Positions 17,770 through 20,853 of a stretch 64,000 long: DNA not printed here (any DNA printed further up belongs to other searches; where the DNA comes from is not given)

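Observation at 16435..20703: Three-gene insert (Ppl/TrlF-like PHP-SMC ATPase, AlbA_2/HATPase_c_4 protein, DUF1016-N fragment) wedged between the methyltransferase and the DUF499 ATPase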

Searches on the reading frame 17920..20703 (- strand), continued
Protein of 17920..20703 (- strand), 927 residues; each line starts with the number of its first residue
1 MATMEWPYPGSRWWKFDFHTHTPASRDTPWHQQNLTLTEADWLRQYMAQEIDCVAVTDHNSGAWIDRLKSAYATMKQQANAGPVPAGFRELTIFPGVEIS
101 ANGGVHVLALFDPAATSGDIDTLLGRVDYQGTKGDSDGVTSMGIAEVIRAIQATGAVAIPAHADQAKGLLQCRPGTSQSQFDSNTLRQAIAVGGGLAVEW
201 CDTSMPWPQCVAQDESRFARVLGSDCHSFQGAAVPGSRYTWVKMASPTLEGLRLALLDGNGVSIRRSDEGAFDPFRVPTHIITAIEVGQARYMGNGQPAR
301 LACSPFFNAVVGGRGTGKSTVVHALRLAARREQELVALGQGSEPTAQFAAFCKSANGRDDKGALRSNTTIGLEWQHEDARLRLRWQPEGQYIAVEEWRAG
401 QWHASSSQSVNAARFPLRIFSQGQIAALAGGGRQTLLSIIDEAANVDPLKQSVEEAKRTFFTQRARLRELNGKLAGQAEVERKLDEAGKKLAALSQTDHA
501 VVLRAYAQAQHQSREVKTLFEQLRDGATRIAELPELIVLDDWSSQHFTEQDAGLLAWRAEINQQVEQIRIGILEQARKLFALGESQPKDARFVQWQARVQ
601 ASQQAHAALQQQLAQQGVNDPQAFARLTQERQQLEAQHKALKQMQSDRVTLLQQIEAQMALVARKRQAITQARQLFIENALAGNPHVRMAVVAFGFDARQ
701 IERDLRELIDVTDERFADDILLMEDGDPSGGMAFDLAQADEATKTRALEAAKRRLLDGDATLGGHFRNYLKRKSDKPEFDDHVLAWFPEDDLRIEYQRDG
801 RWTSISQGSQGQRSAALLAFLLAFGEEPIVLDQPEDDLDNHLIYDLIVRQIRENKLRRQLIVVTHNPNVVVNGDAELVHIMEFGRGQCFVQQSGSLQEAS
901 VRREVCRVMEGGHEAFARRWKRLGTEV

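Call 51: search_protein_families(library=ncbifam, proteins=[window:17920-20703:-], max_evalue=0.001)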
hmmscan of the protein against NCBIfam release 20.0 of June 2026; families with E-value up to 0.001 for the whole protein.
window:17920-20703:- (927 aa): 8 families
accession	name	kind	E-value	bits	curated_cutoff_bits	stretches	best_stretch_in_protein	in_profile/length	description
NF045780.1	TrlF_fam_ATP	equivalog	2.6e-181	605.6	350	1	10-924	2-944/944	TrlF family AAA-like ATPase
NF042955.1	Ppl_antiphage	equivalog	5.9e-155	517.5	1000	1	10-923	1-882/882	anti-phage protein Ppl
NF045781.1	Spaf1101_AAA_ATP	equivalog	1.6e-64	218.7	475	2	802-920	706-829/836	Spaf_1101 family AAA-like ATPase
NF038032.1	CehA_McbA_metalo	domain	8.1e-10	38.6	80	1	12-261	1-213/315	CehA/McbA family metallohydrolase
NF040873.1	AztA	equivalog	6.1e-06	25.9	220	0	805-876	117-188/191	zinc ABC transporter ATP-binding protein AztA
TIGR04521.1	ECF_ATPase_2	equivalog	8.7e-05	21.7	330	0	809-886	146-223/279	energy-coupling factor transporter ATPase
NF000355.4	ribo_prot_ABC_F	equivalog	0.00026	20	380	0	798-869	108-176/499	ribosomal protection-like ABC-F family protein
TIGR04520.1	ECF_ATPase_1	equivalog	0.00082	18.9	315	0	809-884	138-212/269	energy-coupling factor transporter ATPase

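Call 62: search_protein_families(library=pfam, proteins=[L147:9959-10690:+, L147:10674-11723:+, L101:9850-10908:+, L131:6222-7667:+, L134:9288-10712:+, L155:3915-5036:+, L155:5033-5635:+, L136:5961-6992:+, L136:3223-5961:+], max_evalue=0.001)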
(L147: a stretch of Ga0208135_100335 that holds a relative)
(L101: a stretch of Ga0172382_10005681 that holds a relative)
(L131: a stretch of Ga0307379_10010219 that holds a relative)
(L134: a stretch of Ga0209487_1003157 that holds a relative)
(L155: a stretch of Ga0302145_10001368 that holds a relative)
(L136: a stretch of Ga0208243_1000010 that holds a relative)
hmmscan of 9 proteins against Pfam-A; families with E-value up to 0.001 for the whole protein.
L147:9959-10690:+ (243 aa): 0 families

L147:10674-11723:+ (349 aa): 5 families
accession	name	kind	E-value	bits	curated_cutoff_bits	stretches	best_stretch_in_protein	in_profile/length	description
PF13304.12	AAA_21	-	1.1e-16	62.3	27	1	196-289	220-303/304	AAA domain, putative AbiEii toxin, Type IV TA system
PF13175.12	AAA_15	-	1.5e-13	51.5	32.1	1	1-43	1-44/374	AAA ATPase domain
PF02463.25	SMC_N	-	7.8e-09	35.7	40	1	1-40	1-42/220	RecF/RecN/SMC N terminal domain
PF13476.12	AAA_23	-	7.8e-08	33.6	27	1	5-39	2-36/201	AAA domain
PF13514.12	AAA_27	-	7.3e-05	22.9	22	1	2-40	3-44/206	AAA domain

L101:9850-10908:+ (352 aa): 5 families
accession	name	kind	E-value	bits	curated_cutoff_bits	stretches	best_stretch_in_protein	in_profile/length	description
PF13304.12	AAA_21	-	7e-21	76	27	1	197-291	220-303/304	AAA domain, putative AbiEii toxin, Type IV TA system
PF13175.12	AAA_15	-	7.3e-15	55.9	32.1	2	3-51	1-50/374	AAA ATPase domain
PF02463.25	SMC_N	-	1.2e-10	41.6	40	1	3-42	1-42/220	RecF/RecN/SMC N terminal domain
PF13476.12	AAA_23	-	9.3e-09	36.6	27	1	6-41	1-36/201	AAA domain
PF13514.12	AAA_27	-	0.0003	20.9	22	1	4-42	3-44/206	AAA domain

L131:6222-7667:+ (481 aa): 1 family
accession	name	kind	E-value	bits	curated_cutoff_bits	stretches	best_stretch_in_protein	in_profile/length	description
PF01420.25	Methylase_S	-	1.4e-14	55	22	1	320-400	70-150/168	Type I restriction modification DNA specificity domain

L134:9288-10712:+ (474 aa): 5 families
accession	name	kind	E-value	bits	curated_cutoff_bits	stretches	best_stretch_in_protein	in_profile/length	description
PF03008.20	DUF234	-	4.1e-17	62.9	22.5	1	322-409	2-90/100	Archaea bacterial proteins of unknown function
PF01637.24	ATPase_2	-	3.6e-13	50.3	33.2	1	5-206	1-222/225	ATPase domain predominantly from Archaea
PF13173.12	AAA_14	-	1.3e-05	25.6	27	1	26-179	4-127/129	AAA domain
PF13191.12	AAA_16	-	2.3e-05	25.4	32.6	1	5-92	2-100/167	AAA ATPase domain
PF13401.12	AAA_22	-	0.00011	23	27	1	24-147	5-123/130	AAA domain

L155:3915-5036:+ (373 aa): 8 families
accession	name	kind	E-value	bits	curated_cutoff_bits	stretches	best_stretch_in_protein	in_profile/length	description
PF01381.28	HTH_3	-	2.5e-10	40.6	23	1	10-63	1-54/55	Helix-turn-helix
PF06114.19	Peptidase_M78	-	9.6e-08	32.3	22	1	185-237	28-90/123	IrrE N-terminal-like domain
PF13443.12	HTH_26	-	2.2e-06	28.3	22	1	10-68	2-61/63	Cro/C1-type HTH DNA-binding domain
PF07022.19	Phage_CI_repr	-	5.9e-06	27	22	1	20-65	14-58/65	Bacteriophage CI repressor helix-turn-helix domain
PF13384.12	HTH_23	-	9.8e-06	25.7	24.6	1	14-40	13-39/50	Homeodomain-like domain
PF13560.12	HTH_31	-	1e-05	26.2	27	1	11-59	7-56/64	Helix-turn-helix domain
PF12844.13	HTH_19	-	2.2e-05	24.7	30.2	1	8-59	2-53/64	Helix-turn-helix domain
PF15943.11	YdaS_toxin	-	0.00069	19.8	30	0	20-44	10-35/65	Bacterial toxin YdaS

L155:5033-5635:+ (200 aa): 0 families

L136:5961-6992:+ (343 aa): 0 families

L136:3223-5961:+ (912 aa): 3 families
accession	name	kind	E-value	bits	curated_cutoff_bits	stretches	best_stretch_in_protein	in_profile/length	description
PF04465.17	DUF499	-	1e-07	30.6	23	1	156-340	75-263/1024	Protein of unknown function (DUF499)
PF13191.12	AAA_16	-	2.5e-05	25.3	32.6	1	52-115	16-88/167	AAA ATPase domain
PF13401.12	AAA_22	-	0.00035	21.3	27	0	61-218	6-117/130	AAA domain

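Call 73: search_dna_similar(query=window:17920-20703:-, collection=plasmids, mode=protein, max_rows=25, rows=spread)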
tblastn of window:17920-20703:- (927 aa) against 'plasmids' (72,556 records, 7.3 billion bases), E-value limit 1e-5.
Records with a match: 1160; places in all: 1221; records where one place covers at least 80% of the query: 436.
Best place of each record, by identity: <60% 1160.
By first word of the organism name: Escherichia 364; Klebsiella 342; Enterobacter 60; Piscirickettsia 34; Salmonella 33; Citrobacter 28; Pseudomonas 21; Serratia 21; Raoultella 19; Yersinia 17; and 66 more.
By predicted mobility (MOB-suite, as given by PLSDB): conjugative 842; non-mobilizable 200; mobilizable 118.
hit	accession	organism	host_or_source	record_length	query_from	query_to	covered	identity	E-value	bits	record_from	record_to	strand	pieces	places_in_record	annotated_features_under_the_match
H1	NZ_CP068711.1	Burkholderia thailandensis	soil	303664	3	927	100%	49.7%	0e+0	844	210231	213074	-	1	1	TrlF family AAA-like ATPase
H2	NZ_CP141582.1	Escherichia coli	mixed culture,sputum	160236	6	927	99%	49.3%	0e+0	836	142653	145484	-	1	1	TrlF family AAA-like ATPase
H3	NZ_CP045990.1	Klebsiella pneumoniae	Homo sapiens,Culture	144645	1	927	100%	37.5%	4e-162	533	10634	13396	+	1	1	TrlF family AAA-like ATPase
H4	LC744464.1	Escherichia coli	-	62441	10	923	99%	29.8%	5e-91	325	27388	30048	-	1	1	hypothetical protein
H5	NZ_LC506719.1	Klebsiella pneumoniae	Homo sapiens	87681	10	923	99%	29.8%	5e-91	325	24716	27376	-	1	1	ppl: anti-phage protein Ppl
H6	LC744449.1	Escherichia coli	-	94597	10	923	99%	29.8%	5e-91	325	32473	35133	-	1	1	hypothetical protein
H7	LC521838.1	Klebsiella pneumoniae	Homo sapiens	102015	10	923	99%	29.8%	5e-91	325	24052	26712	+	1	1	hypothetical protein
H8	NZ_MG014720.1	Escherichia coli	Duck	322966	10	923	99%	29.8%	5e-91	325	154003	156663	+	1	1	ppl: anti-phage protein Ppl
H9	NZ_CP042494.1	Leclercia adecarboxylata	Whole organism,Shower 2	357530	10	923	99%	29.7%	4e-83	301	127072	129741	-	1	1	ppl: anti-phage protein Ppl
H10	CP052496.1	Klebsiella pneumoniae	Homo sapiens,blood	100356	1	709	76%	34.9%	5e-110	381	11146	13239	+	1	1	none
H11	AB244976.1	uncultured bacterium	-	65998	51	924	45%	28.5%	2e-13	147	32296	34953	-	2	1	hypothetical protein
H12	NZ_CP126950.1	Escherichia coli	Gallus gallus,liver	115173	216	924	45%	28.7%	2e-15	149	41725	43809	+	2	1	TrlF family AAA-like ATPase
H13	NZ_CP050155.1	Klebsiella quasipneumoniae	Homo sapiens,sputum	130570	216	924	45%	28.7%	2e-15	149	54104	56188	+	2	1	TrlF family AAA-like ATPase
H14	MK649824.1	Klebsiella pneumoniae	Homo sapiens,blood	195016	216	924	45%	28.7%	2e-15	149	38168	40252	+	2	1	none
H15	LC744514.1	Escherichia coli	-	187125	726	919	21%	36.4%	8e-16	91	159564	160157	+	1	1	hypothetical protein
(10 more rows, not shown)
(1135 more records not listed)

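Call 74: get_annotated_region(hit=H2, flank=6000)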
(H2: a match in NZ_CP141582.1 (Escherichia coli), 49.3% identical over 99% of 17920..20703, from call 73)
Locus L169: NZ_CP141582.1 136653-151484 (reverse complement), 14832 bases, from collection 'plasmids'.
description: Escherichia coli strain ECO-104 plasmid p-1
organism: Escherichia coli (NCBI taxid 562)
taxonomy: Bacteria; Pseudomonadota; Gammaproteobacteria; Enterobacterales; Enterobacteriaceae; Escherichia; Escherichia coli
host: -; source: mixed culture,sputum; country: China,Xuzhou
typing (MOB-suite, as given by PLSDB): conjugative; replicon IncFIA,IncFIB,IncFIC; relaxase MOBF; mating-pair formation MPF_F
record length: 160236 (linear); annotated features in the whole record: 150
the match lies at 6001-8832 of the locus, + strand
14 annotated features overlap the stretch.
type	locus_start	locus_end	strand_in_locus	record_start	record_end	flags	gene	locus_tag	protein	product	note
CDS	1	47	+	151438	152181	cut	traX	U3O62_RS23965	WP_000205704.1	conjugal transfer pilus acetylase TraX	-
CDS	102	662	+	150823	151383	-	-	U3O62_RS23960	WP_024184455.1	fertility inhibition protein FinO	-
CDS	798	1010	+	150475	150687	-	-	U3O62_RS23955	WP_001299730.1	ANR family transcriptional regulator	-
CDS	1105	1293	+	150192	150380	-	-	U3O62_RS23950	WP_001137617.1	hypothetical protein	-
CDS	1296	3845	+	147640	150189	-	-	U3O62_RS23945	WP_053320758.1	DEAD/DEAH box helicase family protein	-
CDS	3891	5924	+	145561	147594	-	-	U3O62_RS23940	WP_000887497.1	N-6 DNA methylase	GO:0006306 - DNA methylation [Evidence IEA]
CDS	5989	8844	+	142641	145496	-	-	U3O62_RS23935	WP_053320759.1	TrlF family AAA-like ATPase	-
CDS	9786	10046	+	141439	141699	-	repA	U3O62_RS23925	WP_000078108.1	replication regulatory protein RepA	-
CDS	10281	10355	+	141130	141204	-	tap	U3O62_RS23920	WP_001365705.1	RepA leader peptide Tap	GO:0006276 - plasmid maintenance [Evidence IEA]; GO:0031556 - transcriptional attenuation by ribosome [Evidence IEA]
CDS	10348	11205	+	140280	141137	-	repA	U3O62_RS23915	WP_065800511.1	incFII family plasmid replication initiator RepA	GO:0006276 - plasmid maintenance [Evidence IEA]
CDS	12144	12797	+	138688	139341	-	-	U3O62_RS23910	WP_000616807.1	CPBP family intramembrane glutamic endopeptidase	GO:0071586 - CAAX-box protein processing [Evidence IEA]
CDS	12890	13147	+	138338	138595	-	pemI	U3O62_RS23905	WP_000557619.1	type II toxin-antitoxin system antitoxin PemI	-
CDS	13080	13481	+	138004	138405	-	pemK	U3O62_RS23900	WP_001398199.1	type II toxin-antitoxin system PemK/MazF family toxin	-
CDS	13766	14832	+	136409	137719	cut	-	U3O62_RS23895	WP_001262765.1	DUF262 domain-containing protein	-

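Call 75: get_annotated_region(hit=H8, flank=5000)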
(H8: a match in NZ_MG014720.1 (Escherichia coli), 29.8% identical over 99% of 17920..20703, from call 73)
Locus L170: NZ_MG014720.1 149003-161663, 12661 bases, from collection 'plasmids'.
description: Escherichia coli strain A74 plasmid pA74T, complete sequence
organism: Escherichia coli (NCBI taxid 562)
taxonomy: Bacteria; Pseudomonadota; Gammaproteobacteria; Enterobacterales; Enterobacteriaceae; Escherichia; Escherichia coli
host: -; source: Duck; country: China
typing (MOB-suite, as given by PLSDB): conjugative; replicon IncFIA,IncFIC,IncHI2A,rep_cluster_1088; relaxase MOBF,MOBH; mating-pair formation MPF_F
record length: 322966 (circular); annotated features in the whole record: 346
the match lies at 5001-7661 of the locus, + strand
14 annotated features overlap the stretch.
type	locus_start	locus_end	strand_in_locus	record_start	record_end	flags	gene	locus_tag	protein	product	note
CDS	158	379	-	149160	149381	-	-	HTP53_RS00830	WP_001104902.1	hypothetical protein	-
CDS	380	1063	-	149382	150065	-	-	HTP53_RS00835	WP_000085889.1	DNA methylase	-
CDS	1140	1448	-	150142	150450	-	-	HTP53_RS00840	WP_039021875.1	hypothetical protein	-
CDS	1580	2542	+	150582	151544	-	parM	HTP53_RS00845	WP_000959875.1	plasmid segregation protein ParM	-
CDS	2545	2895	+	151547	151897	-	-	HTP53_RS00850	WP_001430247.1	plasmid partitioning/stability family protein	-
CDS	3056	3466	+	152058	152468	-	-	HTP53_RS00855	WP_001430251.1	hypothetical protein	-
CDS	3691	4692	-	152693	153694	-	-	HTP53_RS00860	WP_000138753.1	DUF4238 domain-containing protein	-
CDS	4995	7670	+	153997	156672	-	ppl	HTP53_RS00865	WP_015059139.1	anti-phage protein Ppl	GO:0051607 - defense response to virus [Evidence IEA]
CDS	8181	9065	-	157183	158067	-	-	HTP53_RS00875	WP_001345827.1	hypothetical protein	-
CDS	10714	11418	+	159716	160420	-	-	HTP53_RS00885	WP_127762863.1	IS6-like element IS26 family transposase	GO:0006313 - DNA transposition [Evidence IEA]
CDS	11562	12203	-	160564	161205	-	-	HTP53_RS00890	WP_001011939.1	type A-2 chloramphenicol O-acetyltransferase CatII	-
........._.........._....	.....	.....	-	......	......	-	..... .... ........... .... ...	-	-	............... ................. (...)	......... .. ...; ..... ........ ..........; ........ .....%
predicted_resistance_gene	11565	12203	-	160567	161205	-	catA2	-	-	type A-2 chloramphenicol O-acetyltransferase CatII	predicted by amrfinderplus; class PHENICOL; identity 100.0%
CDS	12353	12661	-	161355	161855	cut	-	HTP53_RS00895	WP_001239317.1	hypothetical protein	-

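Call 76: get_annotated_region(hit=H3, flank=5000)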
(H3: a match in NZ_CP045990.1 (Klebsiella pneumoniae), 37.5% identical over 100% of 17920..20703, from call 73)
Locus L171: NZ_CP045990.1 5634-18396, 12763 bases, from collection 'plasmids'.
description: Klebsiella pneumoniae strain WCHKP35 plasmid pKPC2_020035, complete sequence
organism: Klebsiella pneumoniae (NCBI taxid 573)
taxonomy: Bacteria; Pseudomonadota; Gammaproteobacteria; Enterobacterales; Enterobacteriaceae; Klebsiella; Klebsiella pneumoniae
host: -; source: Homo sapiens,Culture; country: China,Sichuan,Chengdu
typing (MOB-suite, as given by PLSDB): conjugative; replicon IncFII,IncFII,IncR,IncU; relaxase MOBF,MOBF; mating-pair formation MPF_F
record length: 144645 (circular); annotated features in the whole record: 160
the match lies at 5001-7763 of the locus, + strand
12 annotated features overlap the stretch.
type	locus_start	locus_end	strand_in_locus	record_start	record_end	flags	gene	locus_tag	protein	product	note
CDS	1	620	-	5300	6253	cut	-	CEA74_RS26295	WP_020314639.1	Rpn family recombination-promoting nuclease/putative transposase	-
CDS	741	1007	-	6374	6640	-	-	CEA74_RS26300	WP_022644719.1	hypothetical protein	-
CDS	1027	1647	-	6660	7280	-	-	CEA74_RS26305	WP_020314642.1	recombinase family protein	-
CDS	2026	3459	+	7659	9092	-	-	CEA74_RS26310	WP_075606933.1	DNA cytosine methyltransferase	-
CDS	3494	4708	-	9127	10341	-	-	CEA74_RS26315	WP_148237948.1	type II restriction endonuclease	-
CDS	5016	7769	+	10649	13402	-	-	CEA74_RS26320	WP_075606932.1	TrlF family AAA-like ATPase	-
CDS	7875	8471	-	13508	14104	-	-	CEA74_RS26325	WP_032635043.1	recombinase family protein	GO:0006310 - DNA recombination [Evidence IEA]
CDS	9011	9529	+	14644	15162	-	-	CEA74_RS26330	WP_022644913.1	hypothetical protein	-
CDS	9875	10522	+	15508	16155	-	-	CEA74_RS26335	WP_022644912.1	division plane positioning ATPase MipZ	-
CDS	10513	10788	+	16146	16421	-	-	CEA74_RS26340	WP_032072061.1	hypothetical protein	-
CDS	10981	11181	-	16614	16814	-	-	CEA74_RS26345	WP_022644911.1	hypothetical protein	-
CDS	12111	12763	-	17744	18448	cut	-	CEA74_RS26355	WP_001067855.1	IS6-like element IS26 family transposase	GO:0006313 - DNA transposition [Evidence IEA]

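Call 85: find_homologous_proteins(query=window:17920-20703:-, max_evalue=1e-30)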
Query window:17920-20703:- (927 aa): 3964 proteins with E <= 1e-30 among 8000 candidates; the best 120 are listed.
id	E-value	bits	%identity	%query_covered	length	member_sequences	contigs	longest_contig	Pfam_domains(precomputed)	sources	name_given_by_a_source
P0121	0.0e+0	2003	95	100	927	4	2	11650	PF02463.26,PF13304.13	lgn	-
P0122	0.0e+0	1893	91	100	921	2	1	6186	PF02463.26,PF13304.13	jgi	-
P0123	0.0e+0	1668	79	100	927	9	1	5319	PF02463.26,PF13304.13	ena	-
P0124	0.0e+0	1654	80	100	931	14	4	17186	PF02463.26,PF13304.13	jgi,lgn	jgi:ABC-type lipoprotein export system ATPase subunit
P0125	0.0e+0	1612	77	100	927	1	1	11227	PF02463.26,PF13304.13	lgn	-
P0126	0.0e+0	1606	78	100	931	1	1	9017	PF02463.26,PF13304.13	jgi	jgi:ABC-type lipoprotein export system ATPase subunit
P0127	0.0e+0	1600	77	100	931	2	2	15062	PF02463.26,PF13304.13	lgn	-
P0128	0.0e+0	1599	76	100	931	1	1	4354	PF02463.26,PF13304.13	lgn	-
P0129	0.0e+0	1597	76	100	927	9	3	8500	PF02463.26,PF13304.13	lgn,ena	-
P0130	0.0e+0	1596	76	100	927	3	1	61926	PF02463.26,PF13304.13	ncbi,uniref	ncbi:TrlF family AAA-like ATPase [Rhodoferax sp.]|uniref:TrlF family AAA-like ATPase n=1 Tax=Rhodofe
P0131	0.0e+0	1594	76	100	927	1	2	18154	PF02463.26,PF13304.13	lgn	-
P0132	0.0e+0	1593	76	100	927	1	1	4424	PF02463.26,PF13304.13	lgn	-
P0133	0.0e+0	1586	75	100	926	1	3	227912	PF02463.26,PF13304.13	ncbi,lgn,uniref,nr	ncbi:TrlF family AAA-like ATPase [Ralstonia pickettii]|uniref:TrlF family AAA-like ATPase n=1 Tax=Ra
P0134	0.0e+0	1583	77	100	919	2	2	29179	PF02463.26,PF13304.13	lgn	-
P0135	0.0e+0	1583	77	100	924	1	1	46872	PF02463.26,PF13304.13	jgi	jgi:hypothetical protein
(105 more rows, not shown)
